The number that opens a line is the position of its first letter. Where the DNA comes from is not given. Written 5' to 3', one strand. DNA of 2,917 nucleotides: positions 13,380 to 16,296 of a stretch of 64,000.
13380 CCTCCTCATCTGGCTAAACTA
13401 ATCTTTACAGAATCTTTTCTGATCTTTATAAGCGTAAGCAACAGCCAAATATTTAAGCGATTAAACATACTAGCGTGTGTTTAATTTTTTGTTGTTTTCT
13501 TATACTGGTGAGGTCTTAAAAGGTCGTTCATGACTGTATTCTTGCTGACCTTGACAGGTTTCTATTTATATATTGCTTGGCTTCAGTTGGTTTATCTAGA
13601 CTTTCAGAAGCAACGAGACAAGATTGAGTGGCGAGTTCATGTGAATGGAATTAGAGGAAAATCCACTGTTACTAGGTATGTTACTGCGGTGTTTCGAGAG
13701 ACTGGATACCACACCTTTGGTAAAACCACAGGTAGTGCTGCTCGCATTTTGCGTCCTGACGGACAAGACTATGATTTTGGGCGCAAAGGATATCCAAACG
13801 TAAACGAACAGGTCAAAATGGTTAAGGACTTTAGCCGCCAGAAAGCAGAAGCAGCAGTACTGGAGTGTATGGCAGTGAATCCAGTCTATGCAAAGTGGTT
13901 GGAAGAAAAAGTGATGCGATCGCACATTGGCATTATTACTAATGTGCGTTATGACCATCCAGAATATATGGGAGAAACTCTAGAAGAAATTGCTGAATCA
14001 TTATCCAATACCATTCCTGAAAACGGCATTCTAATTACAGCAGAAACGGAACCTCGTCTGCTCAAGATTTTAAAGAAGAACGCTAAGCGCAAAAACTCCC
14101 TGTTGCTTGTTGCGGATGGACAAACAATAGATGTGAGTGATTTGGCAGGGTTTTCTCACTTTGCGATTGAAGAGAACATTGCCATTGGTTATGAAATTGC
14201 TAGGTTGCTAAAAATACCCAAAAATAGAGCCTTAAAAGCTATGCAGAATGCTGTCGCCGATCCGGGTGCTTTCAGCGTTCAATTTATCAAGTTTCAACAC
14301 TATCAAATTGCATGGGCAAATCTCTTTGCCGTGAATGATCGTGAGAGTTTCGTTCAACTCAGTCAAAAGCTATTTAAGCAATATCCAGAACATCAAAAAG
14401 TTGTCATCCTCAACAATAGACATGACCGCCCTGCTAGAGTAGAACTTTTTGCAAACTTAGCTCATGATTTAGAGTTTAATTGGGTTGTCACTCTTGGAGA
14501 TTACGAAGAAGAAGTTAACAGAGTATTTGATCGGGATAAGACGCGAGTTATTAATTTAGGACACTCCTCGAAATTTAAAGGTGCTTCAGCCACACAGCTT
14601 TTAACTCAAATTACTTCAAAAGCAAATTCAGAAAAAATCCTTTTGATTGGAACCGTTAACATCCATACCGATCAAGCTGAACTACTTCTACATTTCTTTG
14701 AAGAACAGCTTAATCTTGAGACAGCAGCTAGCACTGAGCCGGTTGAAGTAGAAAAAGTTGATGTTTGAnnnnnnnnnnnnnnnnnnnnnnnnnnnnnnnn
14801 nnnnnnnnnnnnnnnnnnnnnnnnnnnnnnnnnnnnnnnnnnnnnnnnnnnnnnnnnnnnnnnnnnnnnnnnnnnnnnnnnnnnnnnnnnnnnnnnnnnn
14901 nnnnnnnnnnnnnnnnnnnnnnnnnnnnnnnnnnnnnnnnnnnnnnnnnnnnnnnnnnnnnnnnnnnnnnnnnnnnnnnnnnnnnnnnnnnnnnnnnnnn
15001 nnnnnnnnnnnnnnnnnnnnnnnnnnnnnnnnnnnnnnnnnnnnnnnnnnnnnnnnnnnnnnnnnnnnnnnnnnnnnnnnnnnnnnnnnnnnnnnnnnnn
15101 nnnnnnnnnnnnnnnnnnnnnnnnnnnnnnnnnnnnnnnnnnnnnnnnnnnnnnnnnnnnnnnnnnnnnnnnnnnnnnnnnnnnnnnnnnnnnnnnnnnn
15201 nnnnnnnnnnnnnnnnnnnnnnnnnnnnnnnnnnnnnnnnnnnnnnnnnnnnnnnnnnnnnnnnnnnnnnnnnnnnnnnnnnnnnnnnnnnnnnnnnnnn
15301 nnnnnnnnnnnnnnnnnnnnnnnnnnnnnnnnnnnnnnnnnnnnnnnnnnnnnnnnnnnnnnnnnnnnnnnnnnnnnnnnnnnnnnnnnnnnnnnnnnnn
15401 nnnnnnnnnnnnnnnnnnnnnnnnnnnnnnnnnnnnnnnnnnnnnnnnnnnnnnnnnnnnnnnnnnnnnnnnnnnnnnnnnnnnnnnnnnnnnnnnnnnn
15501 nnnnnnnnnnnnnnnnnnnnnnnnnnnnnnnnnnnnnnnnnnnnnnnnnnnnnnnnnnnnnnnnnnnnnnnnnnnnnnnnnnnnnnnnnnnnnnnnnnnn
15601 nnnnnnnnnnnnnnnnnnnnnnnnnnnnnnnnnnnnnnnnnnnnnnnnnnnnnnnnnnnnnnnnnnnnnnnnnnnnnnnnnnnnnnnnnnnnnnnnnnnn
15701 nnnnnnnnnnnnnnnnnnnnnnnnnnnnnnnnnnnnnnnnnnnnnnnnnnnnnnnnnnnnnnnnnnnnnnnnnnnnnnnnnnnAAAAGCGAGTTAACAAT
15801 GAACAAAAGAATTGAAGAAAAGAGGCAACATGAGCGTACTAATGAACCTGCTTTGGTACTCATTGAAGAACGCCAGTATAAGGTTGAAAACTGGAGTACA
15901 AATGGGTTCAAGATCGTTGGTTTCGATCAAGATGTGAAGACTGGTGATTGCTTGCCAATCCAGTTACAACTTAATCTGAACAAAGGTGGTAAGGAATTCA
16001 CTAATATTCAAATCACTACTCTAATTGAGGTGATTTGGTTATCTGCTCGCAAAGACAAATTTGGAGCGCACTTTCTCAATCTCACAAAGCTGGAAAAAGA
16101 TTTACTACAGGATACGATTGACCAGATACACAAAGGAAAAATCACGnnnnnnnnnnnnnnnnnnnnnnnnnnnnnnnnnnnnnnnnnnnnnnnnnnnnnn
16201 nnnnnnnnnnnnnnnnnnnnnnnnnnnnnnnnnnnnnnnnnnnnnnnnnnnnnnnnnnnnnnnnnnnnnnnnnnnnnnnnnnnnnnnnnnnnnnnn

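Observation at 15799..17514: Alg44-like PilZ-TM-membrane-fusion protein embedded inside the pgs operon, implying c-di-GMP gating of a gamma-glutamyl polymer synthase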

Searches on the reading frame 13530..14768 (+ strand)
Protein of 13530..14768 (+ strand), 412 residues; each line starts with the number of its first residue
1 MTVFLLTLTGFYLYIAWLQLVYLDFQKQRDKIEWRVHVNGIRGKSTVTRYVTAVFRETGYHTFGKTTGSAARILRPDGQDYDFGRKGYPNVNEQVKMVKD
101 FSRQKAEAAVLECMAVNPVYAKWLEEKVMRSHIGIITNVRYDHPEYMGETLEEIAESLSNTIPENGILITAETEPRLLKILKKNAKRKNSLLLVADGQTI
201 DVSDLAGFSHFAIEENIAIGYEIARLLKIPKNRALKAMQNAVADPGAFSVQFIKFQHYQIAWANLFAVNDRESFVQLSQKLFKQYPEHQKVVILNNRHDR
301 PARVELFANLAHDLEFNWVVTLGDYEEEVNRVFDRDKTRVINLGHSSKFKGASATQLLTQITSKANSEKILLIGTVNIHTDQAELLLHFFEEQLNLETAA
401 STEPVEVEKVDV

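Call 3: search_protein_families(library=pfam, proteins=[window:13530-14768:+], max_evalue=0.01)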
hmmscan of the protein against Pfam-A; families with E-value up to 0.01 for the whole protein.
window:13530-14768:+ (412 aa): 1 family
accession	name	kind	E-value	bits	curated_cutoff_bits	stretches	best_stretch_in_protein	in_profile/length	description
PF08245.18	Mur_ligase_M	-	1.1e-12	48.8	24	1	40-190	3-141/200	Mur ligase middle domain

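Call 6: search_protein_families(library=ncbifam, proteins=[window:13530-14768:+], max_evalue=0.1)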
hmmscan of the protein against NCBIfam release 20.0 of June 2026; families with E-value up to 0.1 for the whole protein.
window:13530-14768:+ (412 aa): 10 families
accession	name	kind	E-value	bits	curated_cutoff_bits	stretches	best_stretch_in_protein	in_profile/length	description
TIGR04012.1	poly_gGlu_PgsB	equivalog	1.1e-95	320.7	222.7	1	13-386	9-377/380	poly-gamma-glutamate synthase PgsB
TIGR01499.1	folC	subfamily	1.4e-12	47.8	162.65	1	128-198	130-200/400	bifunctional protein FolC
NF047860.1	Tet-DihydfolSynFolCMyb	equivalog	1.3e-06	27.6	700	1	121-189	171-239/468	bifunctional tetrahydrofolate synthase/dihydrofolate synthase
TIGR01082.1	murC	equivalog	2.7e-06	26.7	335.1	1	130-187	167-226/449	UDP-N-acetylmuramate--L-alanine ligase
NF053648.1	pMurE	equivalog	8.7e-05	21.4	600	1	34-191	99-251/464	pseudomurein biosynthesis peptide ligase pMurE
TIGR01085.1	murE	subfamily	0.0013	17.7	257.3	1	36-153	88-199/472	UDP-N-acetylmuramyl-tripeptide synthetase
NF008896.0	PRK11929.1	equivalog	0.0015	16.4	1023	1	103-190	653-741/965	bifunctional UDP-N-acetylmuramoyl-L-alanyl-D-glutamate--2,6-diaminopimelate ligase MurE/UDP-N-acetylmuramoyl-tripeptide--D-alanyl-D-alanine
TIGR01143.1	murF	subfamily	0.0026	16.8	288.6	1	104-196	124-216/418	UDP-N-acetylmuramoyl-tripeptide--D-alanyl-D-alanine ligase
TIGR02068.2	cya_phycin_syn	equivalog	0.0096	13.9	850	1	36-186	482-624/862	cyanophycin synthetase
NF053646.1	pMurD1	equivalog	0.089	11.4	610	0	37-63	113-139/465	pseudomurein biosynthesis peptide ligase pMurD1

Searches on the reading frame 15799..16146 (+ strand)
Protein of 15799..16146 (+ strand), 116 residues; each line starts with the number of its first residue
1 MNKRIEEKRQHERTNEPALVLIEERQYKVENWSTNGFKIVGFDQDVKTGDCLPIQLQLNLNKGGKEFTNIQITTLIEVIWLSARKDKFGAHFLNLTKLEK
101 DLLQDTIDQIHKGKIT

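Call 13: search_solved_structures(query=A2, max_evalue=10, show_alignments=3)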
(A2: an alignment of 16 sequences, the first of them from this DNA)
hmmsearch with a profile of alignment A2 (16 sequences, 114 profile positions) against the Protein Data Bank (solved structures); distinct sequences matched with E-value up to 10: 1.
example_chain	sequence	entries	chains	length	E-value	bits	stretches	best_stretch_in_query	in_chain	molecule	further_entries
4iy8_A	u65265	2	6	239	1.3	12.2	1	3-66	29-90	30K protein 1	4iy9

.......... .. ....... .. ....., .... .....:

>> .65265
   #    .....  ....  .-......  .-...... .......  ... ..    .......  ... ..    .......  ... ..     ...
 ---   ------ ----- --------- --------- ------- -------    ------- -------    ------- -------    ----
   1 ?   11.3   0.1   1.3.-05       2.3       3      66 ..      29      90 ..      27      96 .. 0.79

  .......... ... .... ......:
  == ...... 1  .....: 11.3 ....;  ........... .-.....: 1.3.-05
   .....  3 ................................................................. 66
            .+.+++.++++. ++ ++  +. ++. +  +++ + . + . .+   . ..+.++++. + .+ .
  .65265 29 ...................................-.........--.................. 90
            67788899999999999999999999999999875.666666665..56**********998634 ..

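Call 14: search_protein_families(library=pfam, alignment_id=A2, max_evalue=1)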
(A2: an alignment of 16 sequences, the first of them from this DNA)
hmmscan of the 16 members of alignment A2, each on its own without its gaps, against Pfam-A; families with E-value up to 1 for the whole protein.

A. member 1, seq(116 aa): 1 family
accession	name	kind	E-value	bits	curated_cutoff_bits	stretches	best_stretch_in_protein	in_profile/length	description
PF07238.19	PilZ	-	0.0013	19.5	22.5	1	7-107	1-100/102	PilZ domain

B. families by the number of members that match (of 16 scanned): 8 families
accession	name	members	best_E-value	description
PF07238.19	PilZ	15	6.7e-06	PilZ domain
PF06265.16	YutD-like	3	0.041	Putative antitoxin YutD-like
PF22708.2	S1CSD-TOTE-1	2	0.025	S1/CSD-like domain 1 of the TOTE conflict systems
PF00829.26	Ribosomal_L21p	1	0.029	Ribosomal prokaryotic L21 protein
PF25361.1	AAA_lid_RFC1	1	0.11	RFC1-like, AAA+ ATPase lid domain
PF22221.2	NigD_N-like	1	0.15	Lipoprotein BF3042 OB domain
PF07358.16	DUF1482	1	0.16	Protein of unknown function (DUF1482)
PF04265.19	TPK_B1_binding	1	0.17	Thiamin pyrophosphokinase, vitamin B1 binding domain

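Call 43: predict_structure(alignment_id=A2)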
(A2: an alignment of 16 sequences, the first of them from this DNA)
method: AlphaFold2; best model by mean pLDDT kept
length: 116 residues; sequences in the alignment: 16
mean_pLDDT: 85.8   pTM: 0.74
mean pLDDT of the five models: 85.8, 85.5, 85.4, 84.7, 84.6
residues with pLDDT >= 90: 67; 70-90: 35; 50-70: 5; < 50: 9
segments of 3 or more residues with pLDDT < 50: 1-9
pLDDT, mean of each block of 10 residues (from residue 1): 43 86 93 94 92 93 76 96 92 93 90 81
secondary structure, 60 per line:
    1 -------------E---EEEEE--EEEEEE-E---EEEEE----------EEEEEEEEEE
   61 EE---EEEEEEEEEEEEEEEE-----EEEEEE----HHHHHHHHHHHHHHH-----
elements in order: E18-22 E25-30 E36-40 E51-62 E66-81 E87-92 H97-111

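Call 45: fold_search(model_id=the predicted structure, library=pdb)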
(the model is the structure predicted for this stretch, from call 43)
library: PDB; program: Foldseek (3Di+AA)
matches with E <= 10: 713; with E <= 0.001: 17
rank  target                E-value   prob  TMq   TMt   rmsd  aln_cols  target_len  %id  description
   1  4xrn_C                5.5e-07  1.00  0.78  0.84   2.1       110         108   19  Pilz domain with c-di-gmp of a protein from Pseudomonas aeruginosa (released 2016-02-03)
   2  4xrn_B                1.0e-06  1.00  0.74  0.83   2.3       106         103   19  Pilz domain with c-di-gmp of a protein from Pseudomonas aeruginosa (released 2016-02-03)
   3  4rt0_A                1.7e-06  1.00  0.78  0.82   2.0       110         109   18  Structure of the Alg44 PilZ domain from Pseudomonas aeruginosa PAO1 in complex with c-di-GMP (released 2015-04-08)
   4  4xrn_A                1.9e-06  1.00  0.74  0.82   2.1       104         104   19  Pilz domain with c-di-gmp of a protein from Pseudomonas aeruginosa (released 2016-02-03)
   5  4rt0_B                1.9e-06  1.00  0.77  0.84   2.5       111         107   18  Structure of the Alg44 PilZ domain from Pseudomonas aeruginosa PAO1 in complex with c-di-GMP (released 2015-04-08)
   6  4rt0_C                1.9e-06  1.00  0.76  0.82   2.4       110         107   17  Structure of the Alg44 PilZ domain from Pseudomonas aeruginosa PAO1 in complex with c-di-GMP (released 2015-04-08)
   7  4rt1_B                2.0e-06  1.00  0.77  0.83   2.3       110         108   18  Structure of the Alg44 PilZ domain (R95A mutant) from Pseudomonas aeruginosa PAO1 in complex with c-di-GMP (released 2015-04-08)
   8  4rt1_A                2.9e-06  1.00  0.77  0.83   2.3       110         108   18  Structure of the Alg44 PilZ domain (R95A mutant) from Pseudomonas aeruginosa PAO1 in complex with c-di-GMP (released 2015-04-08)
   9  4xrn_D                5.0e-06  1.00  0.70  0.76   2.7       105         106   18  Pilz domain with c-di-gmp of a protein from Pseudomonas aeruginosa (released 2016-02-03)
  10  5vx6_A                3.2e-05  1.00  0.68  0.39   4.3       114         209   18  Structure of Bacillus subtilis Inhibitor of motility (MotI/DgrA) (released 2017-11-22)
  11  5vx6_B                1.0e-04  1.00  0.69  0.40   3.8       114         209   20  Structure of Bacillus subtilis Inhibitor of motility (MotI/DgrA) (released 2017-11-22)
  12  5y4r_D                3.2e-04  1.00  0.54  0.52   4.5       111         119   18  Structure of a methyltransferase complex (released 2017-11-29)
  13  5y4r_C                4.0e-04  1.00  0.56  0.55   4.2       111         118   15  Structure of a methyltransferase complex (released 2017-11-29)
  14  9b8v_E                6.8e-04  1.00  0.49  0.09   4.1       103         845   19  AlphaFold2 informed cryo-EM model of the E. coli cellulose synthase BcsAG3B6 complex (released 2025-02-19)
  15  9fmv_A                6.8e-04  1.00  0.49  0.10   5.3       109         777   20  Cryo-EM structure of the c-di-GMP-free synthase:pEtN transferase complex (BcsA-Bct-G3) from the E. coli cellulose secr (released 2024-10-16)
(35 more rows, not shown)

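Call 85: search_solved_structures(query=A4, max_evalue=10, show_alignments=3)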
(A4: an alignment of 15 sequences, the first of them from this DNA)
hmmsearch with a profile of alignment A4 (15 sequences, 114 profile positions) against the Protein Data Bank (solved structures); distinct sequences matched with E-value up to 10: 5.
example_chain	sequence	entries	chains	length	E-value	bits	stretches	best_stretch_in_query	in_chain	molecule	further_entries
4xrn_A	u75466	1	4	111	2.4e-09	40.4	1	10-112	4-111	Alginate biosynthesis protein Alg44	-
4rt0_A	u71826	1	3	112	3.2e-09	40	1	10-113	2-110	Alginate biosynthesis protein Alg44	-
4rt1_A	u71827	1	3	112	4.5e-09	39.5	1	10-113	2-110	Alginate biosynthesis protein Alg44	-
5vx6_A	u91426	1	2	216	0.017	18.3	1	6-107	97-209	Uncharacterized protein YpfA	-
7og6_A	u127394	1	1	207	1.5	12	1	4-41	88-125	Coat protein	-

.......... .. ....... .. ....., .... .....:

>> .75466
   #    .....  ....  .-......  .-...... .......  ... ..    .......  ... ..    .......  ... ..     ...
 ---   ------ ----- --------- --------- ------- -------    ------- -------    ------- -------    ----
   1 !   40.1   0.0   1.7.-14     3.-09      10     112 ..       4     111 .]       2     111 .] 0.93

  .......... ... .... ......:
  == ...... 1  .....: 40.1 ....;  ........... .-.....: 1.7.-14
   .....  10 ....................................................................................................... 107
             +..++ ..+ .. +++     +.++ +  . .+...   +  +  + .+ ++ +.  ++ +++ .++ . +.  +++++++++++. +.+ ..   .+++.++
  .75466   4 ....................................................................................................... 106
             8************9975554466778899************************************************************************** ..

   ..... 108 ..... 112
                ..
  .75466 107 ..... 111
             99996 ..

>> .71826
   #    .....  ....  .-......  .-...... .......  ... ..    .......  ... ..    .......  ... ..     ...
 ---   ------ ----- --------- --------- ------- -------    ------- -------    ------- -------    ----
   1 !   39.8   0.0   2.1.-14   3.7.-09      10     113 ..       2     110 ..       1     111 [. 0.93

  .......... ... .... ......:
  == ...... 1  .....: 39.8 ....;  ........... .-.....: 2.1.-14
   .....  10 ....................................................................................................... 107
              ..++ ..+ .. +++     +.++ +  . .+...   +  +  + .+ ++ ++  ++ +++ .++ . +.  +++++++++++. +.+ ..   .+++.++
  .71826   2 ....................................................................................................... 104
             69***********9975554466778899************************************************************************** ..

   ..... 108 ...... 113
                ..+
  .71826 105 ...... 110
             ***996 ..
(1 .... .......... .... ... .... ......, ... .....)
